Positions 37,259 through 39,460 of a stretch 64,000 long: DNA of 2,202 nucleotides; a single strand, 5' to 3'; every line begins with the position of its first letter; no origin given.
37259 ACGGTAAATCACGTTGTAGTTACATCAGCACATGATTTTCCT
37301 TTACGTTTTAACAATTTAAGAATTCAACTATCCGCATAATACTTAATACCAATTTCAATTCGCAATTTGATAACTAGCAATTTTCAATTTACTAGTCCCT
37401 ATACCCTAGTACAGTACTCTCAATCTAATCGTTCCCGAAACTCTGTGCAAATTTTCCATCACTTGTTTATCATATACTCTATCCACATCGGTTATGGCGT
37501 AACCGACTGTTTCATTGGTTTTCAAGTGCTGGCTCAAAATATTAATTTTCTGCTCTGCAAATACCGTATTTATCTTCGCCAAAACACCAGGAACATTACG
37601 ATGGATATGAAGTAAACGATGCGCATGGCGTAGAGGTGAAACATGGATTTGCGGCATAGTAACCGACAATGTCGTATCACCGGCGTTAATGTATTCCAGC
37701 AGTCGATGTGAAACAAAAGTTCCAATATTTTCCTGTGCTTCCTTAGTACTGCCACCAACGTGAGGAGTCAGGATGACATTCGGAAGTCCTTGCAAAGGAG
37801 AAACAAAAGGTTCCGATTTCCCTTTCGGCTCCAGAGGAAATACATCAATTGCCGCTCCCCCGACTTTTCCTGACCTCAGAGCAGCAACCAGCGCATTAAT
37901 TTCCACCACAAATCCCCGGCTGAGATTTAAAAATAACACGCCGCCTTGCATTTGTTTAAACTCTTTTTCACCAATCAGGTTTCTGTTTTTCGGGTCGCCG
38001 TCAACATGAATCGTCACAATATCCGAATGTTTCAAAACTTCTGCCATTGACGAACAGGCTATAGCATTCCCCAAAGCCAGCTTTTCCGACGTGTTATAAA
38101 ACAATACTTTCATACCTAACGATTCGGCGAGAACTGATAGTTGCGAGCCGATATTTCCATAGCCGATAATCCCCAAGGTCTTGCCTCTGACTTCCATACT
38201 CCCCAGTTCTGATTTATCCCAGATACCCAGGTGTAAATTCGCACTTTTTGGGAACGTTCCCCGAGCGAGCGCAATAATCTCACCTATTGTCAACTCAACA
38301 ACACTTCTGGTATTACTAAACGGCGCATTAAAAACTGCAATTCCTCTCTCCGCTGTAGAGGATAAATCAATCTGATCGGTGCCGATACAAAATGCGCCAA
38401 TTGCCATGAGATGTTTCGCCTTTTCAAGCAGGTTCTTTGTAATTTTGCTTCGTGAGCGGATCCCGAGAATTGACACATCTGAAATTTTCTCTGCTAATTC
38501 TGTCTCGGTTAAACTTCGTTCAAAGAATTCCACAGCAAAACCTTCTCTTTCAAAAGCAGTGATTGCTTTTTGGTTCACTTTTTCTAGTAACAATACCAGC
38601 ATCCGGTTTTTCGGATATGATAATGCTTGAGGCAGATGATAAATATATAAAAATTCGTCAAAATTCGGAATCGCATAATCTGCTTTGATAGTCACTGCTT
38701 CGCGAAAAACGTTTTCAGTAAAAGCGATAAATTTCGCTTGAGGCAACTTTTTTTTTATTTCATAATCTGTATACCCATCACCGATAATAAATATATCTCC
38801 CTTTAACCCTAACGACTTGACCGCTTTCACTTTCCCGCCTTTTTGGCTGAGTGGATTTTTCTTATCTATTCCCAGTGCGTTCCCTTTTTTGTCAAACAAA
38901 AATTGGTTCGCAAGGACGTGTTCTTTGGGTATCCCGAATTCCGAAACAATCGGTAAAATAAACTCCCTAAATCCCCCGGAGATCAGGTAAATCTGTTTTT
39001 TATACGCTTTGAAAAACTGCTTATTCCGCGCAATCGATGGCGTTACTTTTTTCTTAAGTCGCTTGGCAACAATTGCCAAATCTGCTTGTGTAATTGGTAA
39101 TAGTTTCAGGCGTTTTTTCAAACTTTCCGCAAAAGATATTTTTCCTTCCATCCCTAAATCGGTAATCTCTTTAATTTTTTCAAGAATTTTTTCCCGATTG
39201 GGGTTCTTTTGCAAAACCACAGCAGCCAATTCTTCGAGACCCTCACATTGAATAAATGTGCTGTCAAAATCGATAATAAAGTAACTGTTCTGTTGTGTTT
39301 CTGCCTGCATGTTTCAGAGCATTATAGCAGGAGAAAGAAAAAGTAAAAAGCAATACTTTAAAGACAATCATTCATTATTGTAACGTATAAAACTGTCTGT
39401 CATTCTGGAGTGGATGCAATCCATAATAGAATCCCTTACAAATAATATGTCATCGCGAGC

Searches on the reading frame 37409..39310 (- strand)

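Call 66: search_protein_families(library=pfam, proteins=[window:37409-39310:-], max_evalue=0.001)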
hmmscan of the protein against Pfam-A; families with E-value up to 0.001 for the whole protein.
window:37409-39310:- (634 aa): 7 families
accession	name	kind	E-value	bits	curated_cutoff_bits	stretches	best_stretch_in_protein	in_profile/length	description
PF02826.25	2-Hacid_dh_C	-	1.8e-45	155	25.1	1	343-519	2-178/178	D-isomer specific 2-hydroxyacid dehydrogenase, NAD binding domain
PF00389.36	2-Hacid_dh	-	3.2e-31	108.2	24.6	1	239-547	1-130/134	D-isomer specific 2-hydroxyacid dehydrogenase, catalytic domain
PF22629.2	ACT_AHAS_ss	-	9.7e-11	42.1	27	1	566-629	1-67/67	AHAS small subunit-like ACT domain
PF12710.13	HAD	-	9.8e-09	36.3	27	1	12-183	2-185/189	haloacid dehalogenase-like hydrolase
PF00702.32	Hydrolase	-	6.7e-06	27.1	26.4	1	11-184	4-185/191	haloacid dehalogenase-like hydrolase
PF01842.31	ACT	-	8.5e-05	22.7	27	1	570-593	7-30/66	ACT domain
PF03446.21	NAD_binding_2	-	0.00016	22.2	21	1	379-459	2-88/161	NAD binding domain of 6-phosphogluconate dehydrogenase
